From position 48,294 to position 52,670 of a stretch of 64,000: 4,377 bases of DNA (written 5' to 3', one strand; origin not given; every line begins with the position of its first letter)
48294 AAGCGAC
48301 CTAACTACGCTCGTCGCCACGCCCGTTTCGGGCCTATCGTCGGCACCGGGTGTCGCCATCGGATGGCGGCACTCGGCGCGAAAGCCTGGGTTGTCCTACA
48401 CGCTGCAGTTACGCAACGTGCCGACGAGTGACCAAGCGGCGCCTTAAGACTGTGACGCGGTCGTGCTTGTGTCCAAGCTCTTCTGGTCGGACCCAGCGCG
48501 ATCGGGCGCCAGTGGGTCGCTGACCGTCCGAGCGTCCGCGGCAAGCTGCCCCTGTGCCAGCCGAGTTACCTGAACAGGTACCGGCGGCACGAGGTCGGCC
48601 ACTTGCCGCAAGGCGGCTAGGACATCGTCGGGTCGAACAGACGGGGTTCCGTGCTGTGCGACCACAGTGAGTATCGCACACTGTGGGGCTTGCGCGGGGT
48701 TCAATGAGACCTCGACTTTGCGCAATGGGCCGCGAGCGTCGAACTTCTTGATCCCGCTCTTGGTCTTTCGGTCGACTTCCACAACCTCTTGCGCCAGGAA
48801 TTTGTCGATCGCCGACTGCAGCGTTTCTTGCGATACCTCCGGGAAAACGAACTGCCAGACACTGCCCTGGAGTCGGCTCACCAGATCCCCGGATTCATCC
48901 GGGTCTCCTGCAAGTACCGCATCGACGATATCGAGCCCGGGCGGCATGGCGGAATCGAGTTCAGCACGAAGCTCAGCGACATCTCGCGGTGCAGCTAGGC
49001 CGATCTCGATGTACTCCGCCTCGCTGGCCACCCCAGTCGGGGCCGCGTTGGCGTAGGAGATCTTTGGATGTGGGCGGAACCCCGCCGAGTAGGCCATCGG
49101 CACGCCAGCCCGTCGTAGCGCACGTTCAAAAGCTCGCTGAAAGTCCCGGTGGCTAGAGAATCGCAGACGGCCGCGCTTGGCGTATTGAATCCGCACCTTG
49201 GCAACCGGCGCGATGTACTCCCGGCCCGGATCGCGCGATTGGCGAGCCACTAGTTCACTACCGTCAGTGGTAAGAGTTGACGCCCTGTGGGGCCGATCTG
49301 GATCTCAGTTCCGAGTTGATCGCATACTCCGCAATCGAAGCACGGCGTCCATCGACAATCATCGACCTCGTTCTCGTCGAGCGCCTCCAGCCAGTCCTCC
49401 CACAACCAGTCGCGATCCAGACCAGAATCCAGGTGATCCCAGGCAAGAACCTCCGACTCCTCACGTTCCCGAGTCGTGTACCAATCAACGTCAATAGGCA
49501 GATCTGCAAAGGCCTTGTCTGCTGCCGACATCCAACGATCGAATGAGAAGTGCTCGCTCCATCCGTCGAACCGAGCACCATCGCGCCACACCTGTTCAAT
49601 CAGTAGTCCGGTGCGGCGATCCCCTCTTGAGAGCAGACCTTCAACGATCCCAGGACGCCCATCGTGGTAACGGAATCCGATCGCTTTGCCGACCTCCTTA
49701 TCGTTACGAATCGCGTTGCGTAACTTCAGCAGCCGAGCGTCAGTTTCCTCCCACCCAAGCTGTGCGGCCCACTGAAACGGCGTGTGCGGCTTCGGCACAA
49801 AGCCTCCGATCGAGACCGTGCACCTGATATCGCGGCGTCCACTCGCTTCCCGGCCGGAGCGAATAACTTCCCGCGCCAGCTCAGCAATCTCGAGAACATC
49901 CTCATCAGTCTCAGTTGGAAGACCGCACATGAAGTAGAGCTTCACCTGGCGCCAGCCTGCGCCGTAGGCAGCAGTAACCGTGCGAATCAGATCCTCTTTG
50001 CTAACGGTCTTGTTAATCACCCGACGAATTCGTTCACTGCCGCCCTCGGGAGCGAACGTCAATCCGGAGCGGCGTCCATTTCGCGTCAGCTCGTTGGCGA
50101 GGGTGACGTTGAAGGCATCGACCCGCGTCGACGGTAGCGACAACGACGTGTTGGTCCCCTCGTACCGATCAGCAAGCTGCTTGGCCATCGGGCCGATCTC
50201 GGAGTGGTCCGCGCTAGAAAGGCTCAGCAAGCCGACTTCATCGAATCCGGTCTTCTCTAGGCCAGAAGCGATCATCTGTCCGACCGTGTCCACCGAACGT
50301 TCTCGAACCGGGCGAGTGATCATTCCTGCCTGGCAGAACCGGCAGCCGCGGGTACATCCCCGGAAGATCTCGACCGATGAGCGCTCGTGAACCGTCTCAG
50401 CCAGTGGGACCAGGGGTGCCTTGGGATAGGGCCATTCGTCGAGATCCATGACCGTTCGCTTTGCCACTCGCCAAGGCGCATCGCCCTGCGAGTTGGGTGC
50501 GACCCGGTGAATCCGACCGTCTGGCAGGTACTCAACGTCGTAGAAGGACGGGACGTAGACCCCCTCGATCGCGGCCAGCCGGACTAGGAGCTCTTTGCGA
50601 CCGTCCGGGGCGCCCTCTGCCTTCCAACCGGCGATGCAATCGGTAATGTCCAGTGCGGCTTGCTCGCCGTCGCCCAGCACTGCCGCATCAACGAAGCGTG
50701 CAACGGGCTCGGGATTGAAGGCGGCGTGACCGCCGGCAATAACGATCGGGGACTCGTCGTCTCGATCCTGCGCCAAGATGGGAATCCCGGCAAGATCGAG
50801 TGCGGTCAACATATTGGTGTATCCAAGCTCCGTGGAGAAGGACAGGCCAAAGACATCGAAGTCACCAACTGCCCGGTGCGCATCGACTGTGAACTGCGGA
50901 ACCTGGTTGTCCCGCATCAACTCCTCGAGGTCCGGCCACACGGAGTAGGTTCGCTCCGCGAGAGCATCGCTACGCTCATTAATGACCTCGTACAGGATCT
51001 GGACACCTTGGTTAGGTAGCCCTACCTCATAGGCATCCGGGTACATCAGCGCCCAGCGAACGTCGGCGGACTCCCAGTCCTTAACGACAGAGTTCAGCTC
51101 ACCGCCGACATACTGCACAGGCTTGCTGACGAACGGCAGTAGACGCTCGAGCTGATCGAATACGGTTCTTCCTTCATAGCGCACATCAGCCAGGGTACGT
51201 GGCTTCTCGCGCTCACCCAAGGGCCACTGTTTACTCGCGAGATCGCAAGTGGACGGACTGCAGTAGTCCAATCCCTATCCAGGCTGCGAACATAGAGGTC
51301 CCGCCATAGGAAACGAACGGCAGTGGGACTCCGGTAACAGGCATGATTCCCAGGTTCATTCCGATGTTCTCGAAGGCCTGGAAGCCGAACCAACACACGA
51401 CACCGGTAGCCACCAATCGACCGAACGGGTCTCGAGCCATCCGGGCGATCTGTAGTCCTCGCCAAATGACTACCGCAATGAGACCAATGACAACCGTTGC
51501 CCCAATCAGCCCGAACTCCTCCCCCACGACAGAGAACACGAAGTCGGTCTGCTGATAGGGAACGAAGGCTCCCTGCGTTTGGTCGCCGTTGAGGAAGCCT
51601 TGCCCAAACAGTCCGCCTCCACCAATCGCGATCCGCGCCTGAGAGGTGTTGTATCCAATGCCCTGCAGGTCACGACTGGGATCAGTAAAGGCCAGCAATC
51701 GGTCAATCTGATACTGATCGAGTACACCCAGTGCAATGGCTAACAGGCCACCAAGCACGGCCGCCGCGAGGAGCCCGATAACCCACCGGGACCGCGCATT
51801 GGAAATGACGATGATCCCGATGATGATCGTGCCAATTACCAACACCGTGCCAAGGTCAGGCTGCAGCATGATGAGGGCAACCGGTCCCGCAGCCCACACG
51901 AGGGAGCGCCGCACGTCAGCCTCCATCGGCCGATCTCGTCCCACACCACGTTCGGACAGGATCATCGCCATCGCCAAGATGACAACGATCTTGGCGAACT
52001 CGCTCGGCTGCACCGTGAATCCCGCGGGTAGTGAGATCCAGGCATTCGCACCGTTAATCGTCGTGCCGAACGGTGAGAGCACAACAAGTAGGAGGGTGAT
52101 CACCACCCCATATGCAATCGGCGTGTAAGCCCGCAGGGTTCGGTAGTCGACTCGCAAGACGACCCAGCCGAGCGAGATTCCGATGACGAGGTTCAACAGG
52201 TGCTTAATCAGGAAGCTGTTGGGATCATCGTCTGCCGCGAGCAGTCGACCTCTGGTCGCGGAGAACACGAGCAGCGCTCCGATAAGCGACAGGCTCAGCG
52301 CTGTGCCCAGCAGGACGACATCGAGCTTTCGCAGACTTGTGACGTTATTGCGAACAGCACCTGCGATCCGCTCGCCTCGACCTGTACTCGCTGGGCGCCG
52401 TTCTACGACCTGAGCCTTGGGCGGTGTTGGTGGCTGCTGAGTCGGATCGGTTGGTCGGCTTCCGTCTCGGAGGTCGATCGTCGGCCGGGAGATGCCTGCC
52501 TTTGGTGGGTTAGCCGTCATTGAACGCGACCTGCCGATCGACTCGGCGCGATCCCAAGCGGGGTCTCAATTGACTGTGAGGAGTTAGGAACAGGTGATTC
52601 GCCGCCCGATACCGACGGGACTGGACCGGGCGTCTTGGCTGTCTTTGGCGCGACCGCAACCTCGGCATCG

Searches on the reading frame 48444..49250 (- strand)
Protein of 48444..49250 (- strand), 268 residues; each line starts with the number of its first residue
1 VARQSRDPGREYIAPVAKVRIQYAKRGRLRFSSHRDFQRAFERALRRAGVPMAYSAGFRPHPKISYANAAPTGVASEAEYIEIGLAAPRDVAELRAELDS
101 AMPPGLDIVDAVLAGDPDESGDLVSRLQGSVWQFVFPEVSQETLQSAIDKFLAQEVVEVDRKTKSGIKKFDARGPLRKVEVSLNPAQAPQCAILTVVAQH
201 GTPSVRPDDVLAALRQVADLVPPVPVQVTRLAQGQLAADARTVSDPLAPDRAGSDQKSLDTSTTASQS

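Call 76: search_protein_families(library=pfam, proteins=[window:48444-49250:-], max_evalue=0.001)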
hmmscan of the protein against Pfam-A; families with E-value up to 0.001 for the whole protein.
window:48444-49250:- (268 aa): 1 family
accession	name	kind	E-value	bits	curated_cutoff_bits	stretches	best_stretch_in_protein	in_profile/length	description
PF10105.14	DUF2344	-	5.9e-50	170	23.8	1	18-207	1-176/176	Uncharacterized protein conserved in bacteria (DUF2344)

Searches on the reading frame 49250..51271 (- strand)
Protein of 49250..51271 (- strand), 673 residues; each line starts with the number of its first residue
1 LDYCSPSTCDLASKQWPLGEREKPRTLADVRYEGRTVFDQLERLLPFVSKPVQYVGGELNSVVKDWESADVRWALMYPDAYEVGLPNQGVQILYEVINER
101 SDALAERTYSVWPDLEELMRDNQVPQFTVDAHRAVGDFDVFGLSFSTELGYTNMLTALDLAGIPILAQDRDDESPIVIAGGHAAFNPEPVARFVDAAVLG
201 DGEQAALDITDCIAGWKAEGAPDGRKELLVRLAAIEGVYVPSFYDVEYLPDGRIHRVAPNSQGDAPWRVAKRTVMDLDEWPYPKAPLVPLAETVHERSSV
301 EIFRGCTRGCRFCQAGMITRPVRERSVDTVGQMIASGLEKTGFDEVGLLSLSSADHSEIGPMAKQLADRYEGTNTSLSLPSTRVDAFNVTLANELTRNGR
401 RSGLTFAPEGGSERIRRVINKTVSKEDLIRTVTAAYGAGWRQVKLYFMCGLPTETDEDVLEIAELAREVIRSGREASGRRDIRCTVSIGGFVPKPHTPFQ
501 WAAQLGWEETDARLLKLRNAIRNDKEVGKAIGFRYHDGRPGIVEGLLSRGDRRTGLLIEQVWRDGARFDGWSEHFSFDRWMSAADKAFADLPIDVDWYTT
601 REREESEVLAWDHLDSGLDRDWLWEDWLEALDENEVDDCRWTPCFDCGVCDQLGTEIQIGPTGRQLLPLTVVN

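Call 76: search_protein_families(library=pfam, proteins=[window:49250-51271:-], max_evalue=0.001)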
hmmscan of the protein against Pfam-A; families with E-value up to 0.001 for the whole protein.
window:49250-51271:- (673 aa): 3 families
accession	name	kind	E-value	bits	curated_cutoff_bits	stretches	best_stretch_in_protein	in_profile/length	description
PF19864.5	Radical_SAM_N2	-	1.2e-54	184.3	29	1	89-241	1-151/151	Radical SAM proteins, N-terminal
PF04055.27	Radical_SAM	-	9.4e-22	78.4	29.5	1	300-466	1-166/166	Radical SAM superfamily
PF02310.24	B12-binding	-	0.0004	20.7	32.1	0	129-206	43-117/121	B12 binding domain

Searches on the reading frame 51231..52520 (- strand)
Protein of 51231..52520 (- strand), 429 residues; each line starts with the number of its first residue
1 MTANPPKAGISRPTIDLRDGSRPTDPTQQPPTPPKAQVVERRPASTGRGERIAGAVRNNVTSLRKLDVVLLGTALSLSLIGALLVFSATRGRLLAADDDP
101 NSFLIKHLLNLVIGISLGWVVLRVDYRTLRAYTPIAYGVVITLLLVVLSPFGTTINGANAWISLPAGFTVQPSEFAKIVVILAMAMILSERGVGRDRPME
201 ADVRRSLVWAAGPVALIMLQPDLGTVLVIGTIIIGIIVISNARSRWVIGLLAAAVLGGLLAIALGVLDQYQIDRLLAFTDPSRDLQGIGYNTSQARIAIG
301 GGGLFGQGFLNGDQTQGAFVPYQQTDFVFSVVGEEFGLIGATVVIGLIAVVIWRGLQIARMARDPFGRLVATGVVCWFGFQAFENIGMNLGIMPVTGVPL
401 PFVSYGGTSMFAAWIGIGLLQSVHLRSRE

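Call 76: search_protein_families(library=pfam, proteins=[window:51231-52520:-], max_evalue=0.001)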
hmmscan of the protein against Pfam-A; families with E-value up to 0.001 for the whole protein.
window:51231-52520:- (429 aa): 1 family
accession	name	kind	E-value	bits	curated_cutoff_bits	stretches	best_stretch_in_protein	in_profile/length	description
PF01098.24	FTSW_RODA_SPOVE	-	3e-93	313.1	26.4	1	71-427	5-354/356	Cell cycle protein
